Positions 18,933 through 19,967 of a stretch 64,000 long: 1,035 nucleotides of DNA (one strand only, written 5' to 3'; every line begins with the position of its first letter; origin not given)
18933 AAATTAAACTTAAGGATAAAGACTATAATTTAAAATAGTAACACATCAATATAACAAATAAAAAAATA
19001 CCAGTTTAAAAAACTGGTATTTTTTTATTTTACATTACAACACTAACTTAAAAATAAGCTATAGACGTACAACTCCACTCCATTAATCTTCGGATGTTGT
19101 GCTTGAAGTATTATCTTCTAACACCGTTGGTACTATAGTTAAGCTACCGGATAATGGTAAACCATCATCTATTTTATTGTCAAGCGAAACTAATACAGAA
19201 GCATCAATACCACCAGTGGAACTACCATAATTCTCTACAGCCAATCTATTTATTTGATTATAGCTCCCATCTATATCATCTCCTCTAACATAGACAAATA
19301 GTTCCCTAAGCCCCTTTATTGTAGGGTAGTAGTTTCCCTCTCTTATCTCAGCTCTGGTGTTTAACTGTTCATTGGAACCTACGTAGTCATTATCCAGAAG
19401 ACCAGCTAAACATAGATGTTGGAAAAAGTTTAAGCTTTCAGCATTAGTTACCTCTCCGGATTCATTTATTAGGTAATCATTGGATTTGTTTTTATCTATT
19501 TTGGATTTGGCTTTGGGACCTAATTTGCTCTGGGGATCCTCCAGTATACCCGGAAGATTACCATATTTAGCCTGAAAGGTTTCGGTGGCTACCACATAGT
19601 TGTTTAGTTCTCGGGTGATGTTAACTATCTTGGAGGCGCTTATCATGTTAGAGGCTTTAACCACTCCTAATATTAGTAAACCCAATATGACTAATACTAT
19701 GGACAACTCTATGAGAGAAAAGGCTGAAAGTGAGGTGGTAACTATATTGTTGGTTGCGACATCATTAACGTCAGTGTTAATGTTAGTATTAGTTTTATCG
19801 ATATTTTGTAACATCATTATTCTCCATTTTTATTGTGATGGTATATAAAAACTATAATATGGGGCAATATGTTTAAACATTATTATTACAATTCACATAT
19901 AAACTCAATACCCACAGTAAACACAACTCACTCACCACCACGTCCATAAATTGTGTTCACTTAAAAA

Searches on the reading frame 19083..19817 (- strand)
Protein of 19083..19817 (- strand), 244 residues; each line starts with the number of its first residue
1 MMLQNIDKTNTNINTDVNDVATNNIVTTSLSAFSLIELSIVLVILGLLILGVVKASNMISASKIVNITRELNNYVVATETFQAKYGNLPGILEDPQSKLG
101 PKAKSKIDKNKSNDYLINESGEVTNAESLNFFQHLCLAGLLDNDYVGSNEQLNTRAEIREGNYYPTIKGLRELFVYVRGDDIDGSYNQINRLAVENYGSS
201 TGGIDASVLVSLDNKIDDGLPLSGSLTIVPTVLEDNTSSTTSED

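Call 21: search_protein_families(library=pfam, proteins=[window:19083-19817:-], max_evalue=0.00001)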
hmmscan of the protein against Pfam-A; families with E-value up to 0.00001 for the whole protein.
window:19083-19817:- (244 aa): 0 families

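Call 78: search_protein_families(library=ncbifam, proteins=[window:19083-19817:-], max_evalue=0.01)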
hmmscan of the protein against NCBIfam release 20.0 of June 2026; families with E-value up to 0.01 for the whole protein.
window:19083-19817:- (244 aa): 2 families
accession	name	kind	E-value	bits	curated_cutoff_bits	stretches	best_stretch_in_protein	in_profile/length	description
TIGR02532.1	IV_pilin_GFxxxE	domain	0.0018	18.1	16.3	1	32-52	3-23/24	prepilin-type N-terminal cleavage/methylation domain-containing protein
TIGR01710.1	typeII_sec_gspG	equivalog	0.0076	16.3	88.85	0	32-89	2-60/134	type II secretion system major pseudopilin GspG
